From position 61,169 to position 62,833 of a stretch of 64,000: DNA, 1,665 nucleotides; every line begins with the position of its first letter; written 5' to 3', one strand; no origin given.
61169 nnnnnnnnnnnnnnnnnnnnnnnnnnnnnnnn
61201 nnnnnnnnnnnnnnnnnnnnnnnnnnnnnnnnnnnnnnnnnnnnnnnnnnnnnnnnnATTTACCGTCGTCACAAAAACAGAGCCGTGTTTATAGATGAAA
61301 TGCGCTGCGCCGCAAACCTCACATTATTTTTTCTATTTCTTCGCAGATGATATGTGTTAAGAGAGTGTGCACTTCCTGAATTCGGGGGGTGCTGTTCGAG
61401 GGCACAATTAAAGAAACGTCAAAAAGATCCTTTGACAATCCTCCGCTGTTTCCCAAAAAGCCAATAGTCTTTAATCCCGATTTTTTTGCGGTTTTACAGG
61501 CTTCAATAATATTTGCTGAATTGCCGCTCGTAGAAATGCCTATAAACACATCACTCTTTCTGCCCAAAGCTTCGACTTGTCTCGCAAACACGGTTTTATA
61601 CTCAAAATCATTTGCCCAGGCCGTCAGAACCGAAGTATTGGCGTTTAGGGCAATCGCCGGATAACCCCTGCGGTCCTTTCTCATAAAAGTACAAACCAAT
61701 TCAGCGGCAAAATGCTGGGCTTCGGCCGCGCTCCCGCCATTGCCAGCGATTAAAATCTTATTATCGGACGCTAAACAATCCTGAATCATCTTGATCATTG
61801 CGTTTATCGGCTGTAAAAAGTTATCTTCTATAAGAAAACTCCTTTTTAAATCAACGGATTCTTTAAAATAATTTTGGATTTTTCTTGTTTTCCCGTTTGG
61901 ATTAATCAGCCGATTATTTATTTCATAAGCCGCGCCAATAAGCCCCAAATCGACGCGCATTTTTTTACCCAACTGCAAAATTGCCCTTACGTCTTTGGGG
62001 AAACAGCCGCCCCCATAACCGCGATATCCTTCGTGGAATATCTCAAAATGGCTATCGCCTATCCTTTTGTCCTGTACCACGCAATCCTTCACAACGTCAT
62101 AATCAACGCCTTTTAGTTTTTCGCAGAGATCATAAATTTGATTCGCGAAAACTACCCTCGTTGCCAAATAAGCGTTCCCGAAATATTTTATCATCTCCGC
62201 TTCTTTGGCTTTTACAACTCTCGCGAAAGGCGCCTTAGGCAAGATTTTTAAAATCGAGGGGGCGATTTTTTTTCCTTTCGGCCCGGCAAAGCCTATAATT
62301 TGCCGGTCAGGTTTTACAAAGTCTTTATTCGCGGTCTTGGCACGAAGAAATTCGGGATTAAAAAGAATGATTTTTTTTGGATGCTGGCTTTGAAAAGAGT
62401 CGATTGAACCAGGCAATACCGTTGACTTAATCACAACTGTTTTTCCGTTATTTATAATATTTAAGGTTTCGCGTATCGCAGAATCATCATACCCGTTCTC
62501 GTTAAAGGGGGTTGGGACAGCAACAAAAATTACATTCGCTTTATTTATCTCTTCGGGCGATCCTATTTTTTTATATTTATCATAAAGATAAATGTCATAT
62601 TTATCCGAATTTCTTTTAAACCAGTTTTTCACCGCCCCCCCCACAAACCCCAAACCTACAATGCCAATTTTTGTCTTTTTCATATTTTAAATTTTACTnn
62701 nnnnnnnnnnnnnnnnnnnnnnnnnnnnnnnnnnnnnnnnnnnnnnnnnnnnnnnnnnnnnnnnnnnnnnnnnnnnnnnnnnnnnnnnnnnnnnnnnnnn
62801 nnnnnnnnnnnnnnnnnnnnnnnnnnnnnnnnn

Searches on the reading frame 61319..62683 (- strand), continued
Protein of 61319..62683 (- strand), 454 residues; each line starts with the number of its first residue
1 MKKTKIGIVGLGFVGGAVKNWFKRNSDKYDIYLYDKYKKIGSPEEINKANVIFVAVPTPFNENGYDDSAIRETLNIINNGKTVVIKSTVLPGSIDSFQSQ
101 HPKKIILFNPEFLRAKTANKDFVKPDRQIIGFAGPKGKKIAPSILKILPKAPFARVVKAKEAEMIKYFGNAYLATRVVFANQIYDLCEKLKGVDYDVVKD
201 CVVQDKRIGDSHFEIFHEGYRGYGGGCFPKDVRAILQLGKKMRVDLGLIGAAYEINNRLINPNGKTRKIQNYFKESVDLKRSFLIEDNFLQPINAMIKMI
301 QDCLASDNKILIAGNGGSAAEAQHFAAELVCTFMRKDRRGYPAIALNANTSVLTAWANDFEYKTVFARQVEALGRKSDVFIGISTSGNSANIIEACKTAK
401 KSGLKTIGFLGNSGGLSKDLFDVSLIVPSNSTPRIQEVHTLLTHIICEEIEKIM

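Call 60: find_encoding_contigs(protein=P0001, flank=10000, max_places=3)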
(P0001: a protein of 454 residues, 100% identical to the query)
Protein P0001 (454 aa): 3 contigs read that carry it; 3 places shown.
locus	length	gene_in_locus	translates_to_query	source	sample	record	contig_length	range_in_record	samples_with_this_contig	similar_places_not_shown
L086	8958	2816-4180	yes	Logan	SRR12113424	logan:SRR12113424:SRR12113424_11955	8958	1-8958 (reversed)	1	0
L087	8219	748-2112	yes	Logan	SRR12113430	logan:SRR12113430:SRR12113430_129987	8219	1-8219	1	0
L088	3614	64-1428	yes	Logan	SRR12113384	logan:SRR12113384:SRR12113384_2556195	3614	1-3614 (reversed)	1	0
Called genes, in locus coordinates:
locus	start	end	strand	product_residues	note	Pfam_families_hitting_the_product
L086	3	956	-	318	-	?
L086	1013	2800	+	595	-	PF02543:Carbam_trans_N, PF16861:Carbam_trans_C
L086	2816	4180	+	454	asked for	PF03721:UDPG_MGDP_dh_N, PF00984:UDPG_MGDP_dh, PF13580:SIS_2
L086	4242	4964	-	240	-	PF05050:Methyltransf_21 (weak)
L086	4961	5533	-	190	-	PF00702:Hydrolase (faint), PF08645:PNK3P, PF13344:Hydrolase_6 (weak), PF13419:HAD_2 (weak), PF13242:Hydrolase_like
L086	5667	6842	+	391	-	PF00155:Aminotran_1_2 (weak), PF01041:DegT_DnrJ_EryC1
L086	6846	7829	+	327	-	PF01073:3Beta_HSD, PF01370:Epimerase, PF02719:Polysacc_synt_2, PF04321:RmlD_sub_bind, PF16363:GDP_Man_Dehyd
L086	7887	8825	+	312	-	PF01073:3Beta_HSD, PF01370:Epimerase, PF02719:Polysacc_synt_2 (faint), PF04321:RmlD_sub_bind, PF13460:NAD_binding_10 (faint), PF16363:GDP_Man_Dehyd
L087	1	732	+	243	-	?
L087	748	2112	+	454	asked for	PF03721:UDPG_MGDP_dh_N, PF00984:UDPG_MGDP_dh, PF13580:SIS_2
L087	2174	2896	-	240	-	PF05050:Methyltransf_21 (weak)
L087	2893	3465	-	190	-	PF00702:Hydrolase (faint), PF08645:PNK3P, PF13344:Hydrolase_6 (weak), PF13419:HAD_2 (weak), PF13242:Hydrolase_like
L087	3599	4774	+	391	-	PF00155:Aminotran_1_2 (weak), PF01041:DegT_DnrJ_EryC1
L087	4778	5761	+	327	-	PF01073:3Beta_HSD, PF01370:Epimerase, PF02719:Polysacc_synt_2, PF04321:RmlD_sub_bind, PF16363:GDP_Man_Dehyd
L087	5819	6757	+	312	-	PF01073:3Beta_HSD, PF01370:Epimerase, PF02719:Polysacc_synt_2 (faint), PF04321:RmlD_sub_bind, PF13460:NAD_binding_10 (faint), PF16363:GDP_Man_Dehyd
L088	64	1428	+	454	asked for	PF03721:UDPG_MGDP_dh_N, PF00984:UDPG_MGDP_dh, PF13580:SIS_2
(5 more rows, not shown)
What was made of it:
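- Tried and rejected: Assembly artefact was considered and rejected (call 60).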

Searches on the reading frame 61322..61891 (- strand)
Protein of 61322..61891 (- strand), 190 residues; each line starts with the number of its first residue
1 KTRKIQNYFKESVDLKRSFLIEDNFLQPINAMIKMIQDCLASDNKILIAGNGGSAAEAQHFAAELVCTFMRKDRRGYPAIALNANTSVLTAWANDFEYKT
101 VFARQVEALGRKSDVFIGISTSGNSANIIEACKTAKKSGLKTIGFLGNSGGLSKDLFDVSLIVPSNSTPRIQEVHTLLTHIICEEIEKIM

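Call 41: find_homologous_proteins(query=window:61322-61891:-, max_evalue=1e-20)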
Query seq(190 aa) (190 aa): 7985 proteins with E <= 1e-20 among 8000 candidates; the best 120 are listed.
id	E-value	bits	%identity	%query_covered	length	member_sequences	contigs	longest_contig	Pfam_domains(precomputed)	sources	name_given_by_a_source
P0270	1.3e-72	261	65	97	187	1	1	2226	PF13580.12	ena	-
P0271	1.3e-70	255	66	97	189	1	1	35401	PF01380.28,PF13580.12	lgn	-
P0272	4.5e-70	253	62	97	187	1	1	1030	PF01380.28,PF13580.12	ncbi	-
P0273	6.4e-69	249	63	97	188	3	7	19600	PF01380.28,PF13580.12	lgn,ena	-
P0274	9.2e-69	249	59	98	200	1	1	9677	PF01380.28,PF13580.12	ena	-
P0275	1.1e-68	248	62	94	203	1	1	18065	PF13580.12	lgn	-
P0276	1.6e-68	248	60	97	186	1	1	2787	PF01380.28,PF13580.12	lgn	-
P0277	3.5e-67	244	61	97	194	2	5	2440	PF01380.28,PF13580.12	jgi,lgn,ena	-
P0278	1.8e-66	241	61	97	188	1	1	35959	PF01380.28,PF13580.12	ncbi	-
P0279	1.9e-66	241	57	100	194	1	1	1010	PF01380.28,PF13580.12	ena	-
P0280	2.0e-66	241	59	97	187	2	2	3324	PF01380.28,PF13580.12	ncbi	-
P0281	2.9e-66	241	60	97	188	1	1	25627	PF01380.28,PF13580.12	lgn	-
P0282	4.0e-66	240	60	97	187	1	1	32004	PF01380.28,PF13580.12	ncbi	-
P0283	4.8e-66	240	59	97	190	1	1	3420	PF01380.28,PF13580.12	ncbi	-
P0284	5.4e-66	240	59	97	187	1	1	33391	PF01380.28,PF13580.12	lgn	-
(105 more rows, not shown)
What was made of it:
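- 61319..61885 (-): GmhA (sedoheptulose-7-phosphate isomerase) domain, residues ~267-454 of the 454-aa fusion protein. The closest relatives are stand-alone ~187-aa GmhA proteins, up to 66% identical (call 41).
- On GmhA (sedoheptulose-7-phosphate isomerase): Stand-alone GmhAs are up to 66% identical (call 41).
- The GmhA domain is an ordinary GmhA, up to 66% identical to stand-alone ones (call 41).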
